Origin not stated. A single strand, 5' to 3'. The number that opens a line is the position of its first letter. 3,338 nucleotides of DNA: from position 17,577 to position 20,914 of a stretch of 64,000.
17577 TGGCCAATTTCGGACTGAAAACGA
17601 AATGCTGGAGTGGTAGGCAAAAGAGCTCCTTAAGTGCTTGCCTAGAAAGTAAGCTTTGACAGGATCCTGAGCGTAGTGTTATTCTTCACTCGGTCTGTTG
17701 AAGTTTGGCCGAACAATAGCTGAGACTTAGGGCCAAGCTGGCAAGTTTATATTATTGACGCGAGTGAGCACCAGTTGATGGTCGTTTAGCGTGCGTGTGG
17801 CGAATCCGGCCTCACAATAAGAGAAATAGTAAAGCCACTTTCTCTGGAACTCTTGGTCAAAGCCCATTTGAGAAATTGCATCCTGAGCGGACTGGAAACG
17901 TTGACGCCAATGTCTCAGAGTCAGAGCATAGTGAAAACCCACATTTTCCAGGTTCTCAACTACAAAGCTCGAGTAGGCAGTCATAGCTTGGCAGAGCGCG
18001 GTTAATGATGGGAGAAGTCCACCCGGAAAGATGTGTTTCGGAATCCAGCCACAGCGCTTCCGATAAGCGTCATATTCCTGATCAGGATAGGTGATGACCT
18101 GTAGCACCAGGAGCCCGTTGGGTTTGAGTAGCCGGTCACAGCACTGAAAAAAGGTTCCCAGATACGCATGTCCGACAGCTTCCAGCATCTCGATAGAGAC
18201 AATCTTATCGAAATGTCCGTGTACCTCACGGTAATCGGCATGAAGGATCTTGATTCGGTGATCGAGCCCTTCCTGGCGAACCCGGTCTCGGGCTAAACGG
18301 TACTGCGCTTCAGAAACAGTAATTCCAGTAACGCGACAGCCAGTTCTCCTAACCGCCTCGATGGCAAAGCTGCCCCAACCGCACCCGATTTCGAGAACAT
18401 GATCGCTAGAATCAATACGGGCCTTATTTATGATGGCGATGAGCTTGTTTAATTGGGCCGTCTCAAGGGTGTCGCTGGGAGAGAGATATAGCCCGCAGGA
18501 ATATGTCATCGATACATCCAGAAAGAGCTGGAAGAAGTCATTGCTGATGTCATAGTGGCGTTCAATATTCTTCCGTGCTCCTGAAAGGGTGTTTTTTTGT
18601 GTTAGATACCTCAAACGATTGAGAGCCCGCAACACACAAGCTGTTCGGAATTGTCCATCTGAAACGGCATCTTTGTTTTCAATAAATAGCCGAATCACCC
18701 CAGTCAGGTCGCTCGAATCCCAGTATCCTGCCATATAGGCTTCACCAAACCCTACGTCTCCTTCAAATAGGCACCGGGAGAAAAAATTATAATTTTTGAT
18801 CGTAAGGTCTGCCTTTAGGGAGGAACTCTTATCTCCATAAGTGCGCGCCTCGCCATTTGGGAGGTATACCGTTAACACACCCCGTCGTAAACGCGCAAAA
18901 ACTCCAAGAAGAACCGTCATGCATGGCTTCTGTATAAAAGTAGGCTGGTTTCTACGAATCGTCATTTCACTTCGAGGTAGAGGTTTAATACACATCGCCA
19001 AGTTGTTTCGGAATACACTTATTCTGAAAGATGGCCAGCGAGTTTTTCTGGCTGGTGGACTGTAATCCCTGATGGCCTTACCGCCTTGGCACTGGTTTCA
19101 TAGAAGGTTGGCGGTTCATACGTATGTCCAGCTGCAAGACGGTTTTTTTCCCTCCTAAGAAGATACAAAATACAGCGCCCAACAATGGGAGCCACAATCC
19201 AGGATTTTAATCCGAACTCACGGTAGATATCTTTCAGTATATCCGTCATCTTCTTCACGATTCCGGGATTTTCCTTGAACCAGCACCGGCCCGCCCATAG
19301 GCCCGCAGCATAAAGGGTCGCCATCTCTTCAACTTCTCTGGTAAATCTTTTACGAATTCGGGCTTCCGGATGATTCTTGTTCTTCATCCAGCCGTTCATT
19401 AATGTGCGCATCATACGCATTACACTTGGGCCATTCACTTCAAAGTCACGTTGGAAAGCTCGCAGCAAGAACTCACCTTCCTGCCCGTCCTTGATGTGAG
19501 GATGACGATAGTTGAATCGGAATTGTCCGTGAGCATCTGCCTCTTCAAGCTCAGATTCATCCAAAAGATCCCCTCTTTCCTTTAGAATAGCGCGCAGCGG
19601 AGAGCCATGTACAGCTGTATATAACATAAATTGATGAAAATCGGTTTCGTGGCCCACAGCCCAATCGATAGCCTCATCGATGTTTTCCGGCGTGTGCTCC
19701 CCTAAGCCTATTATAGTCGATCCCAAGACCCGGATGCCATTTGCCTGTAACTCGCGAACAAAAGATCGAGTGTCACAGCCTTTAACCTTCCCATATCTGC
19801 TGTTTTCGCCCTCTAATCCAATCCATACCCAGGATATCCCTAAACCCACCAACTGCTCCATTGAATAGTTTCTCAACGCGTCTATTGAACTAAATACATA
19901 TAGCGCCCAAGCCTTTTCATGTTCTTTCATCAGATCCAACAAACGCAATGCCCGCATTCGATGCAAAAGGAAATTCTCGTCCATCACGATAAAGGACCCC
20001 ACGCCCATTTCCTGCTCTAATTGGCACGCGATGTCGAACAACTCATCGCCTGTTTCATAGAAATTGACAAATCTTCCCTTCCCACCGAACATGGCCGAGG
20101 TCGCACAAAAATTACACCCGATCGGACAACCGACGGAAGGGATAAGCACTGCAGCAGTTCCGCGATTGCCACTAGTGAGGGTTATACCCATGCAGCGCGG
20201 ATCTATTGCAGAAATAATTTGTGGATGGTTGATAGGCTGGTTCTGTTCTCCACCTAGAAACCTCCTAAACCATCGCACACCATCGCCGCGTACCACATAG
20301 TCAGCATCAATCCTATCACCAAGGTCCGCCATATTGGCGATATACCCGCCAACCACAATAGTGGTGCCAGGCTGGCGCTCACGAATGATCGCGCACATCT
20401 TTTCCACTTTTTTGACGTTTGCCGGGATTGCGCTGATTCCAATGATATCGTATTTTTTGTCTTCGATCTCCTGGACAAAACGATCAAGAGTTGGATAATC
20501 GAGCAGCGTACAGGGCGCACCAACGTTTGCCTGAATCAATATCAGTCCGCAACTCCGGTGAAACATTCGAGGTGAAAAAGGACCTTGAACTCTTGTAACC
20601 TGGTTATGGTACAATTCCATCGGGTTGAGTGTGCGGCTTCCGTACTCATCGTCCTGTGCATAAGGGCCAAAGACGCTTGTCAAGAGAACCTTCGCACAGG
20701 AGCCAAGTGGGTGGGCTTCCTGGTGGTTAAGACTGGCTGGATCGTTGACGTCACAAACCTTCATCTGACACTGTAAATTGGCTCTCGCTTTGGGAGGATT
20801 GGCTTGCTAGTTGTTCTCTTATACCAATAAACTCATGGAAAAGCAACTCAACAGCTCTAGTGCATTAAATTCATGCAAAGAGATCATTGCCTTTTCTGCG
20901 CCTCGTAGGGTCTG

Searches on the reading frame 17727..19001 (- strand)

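Call 31: search_protein_families(library=pfam, proteins=[window:17727-19001:-], max_evalue=0.0001)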
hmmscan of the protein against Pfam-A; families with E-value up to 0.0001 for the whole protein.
window:17727-19001:- (424 aa): 8 families
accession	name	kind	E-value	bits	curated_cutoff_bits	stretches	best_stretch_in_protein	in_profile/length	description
PF02353.26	CMAS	-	1.7e-82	277.2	27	1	142-409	6-272/273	Mycolic acid cyclopropane synthetase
PF13649.12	Methyltransf_25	-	1.1e-16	61.7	27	1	202-296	1-97/97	Methyltransferase domain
PF08241.18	Methyltransf_11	-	1.4e-14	54.9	21.2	1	203-300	1-95/95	Methyltransferase domain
PF13489.12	Methyltransf_23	-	1.5e-13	51.2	27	1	188-342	10-156/164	Methyltransferase domain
PF08242.18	Methyltransf_12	-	2.2e-12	48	30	1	203-298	1-98/98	Methyltransferase domain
PF13847.12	Methyltransf_31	-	2.1e-09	37.6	27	1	196-303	1-112/145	Methyltransferase domain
PF01728.25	FtsJ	-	2.9e-06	27.8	24.1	1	186-259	8-86/181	FtsJ-like methyltransferase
PF05175.20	MTS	-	2.7e-05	24.3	23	1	194-300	30-138/170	Methyltransferase small domain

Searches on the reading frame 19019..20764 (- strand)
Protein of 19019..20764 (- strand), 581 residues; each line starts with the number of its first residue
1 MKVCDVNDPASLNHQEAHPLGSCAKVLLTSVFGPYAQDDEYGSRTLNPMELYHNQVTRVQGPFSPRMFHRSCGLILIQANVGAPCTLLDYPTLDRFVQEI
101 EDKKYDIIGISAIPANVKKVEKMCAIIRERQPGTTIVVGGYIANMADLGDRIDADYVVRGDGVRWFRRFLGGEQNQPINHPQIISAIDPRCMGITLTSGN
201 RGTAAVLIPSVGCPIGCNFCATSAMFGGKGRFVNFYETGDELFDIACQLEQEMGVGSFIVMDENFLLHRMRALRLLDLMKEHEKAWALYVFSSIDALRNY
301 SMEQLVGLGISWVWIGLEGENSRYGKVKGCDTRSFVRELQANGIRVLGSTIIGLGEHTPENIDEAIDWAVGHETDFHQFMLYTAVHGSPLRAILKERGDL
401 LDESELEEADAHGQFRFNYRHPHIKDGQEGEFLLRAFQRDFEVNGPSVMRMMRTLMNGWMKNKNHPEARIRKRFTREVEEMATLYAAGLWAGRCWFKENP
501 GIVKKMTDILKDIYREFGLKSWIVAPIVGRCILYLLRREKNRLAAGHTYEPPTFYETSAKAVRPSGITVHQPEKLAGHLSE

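Call 31: search_protein_families(library=pfam, proteins=[window:19019-20764:-], max_evalue=0.0001)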
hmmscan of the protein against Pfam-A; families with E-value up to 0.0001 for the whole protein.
window:19019-20764:- (581 aa): 2 families
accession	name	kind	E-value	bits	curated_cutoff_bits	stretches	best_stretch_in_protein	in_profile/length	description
PF02310.24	B12-binding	-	1.5e-11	44.6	32.1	1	86-164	32-115/121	B12 binding domain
PF04055.27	Radical_SAM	-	2e-09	38.3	29.5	1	208-369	2-166/166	Radical SAM superfamily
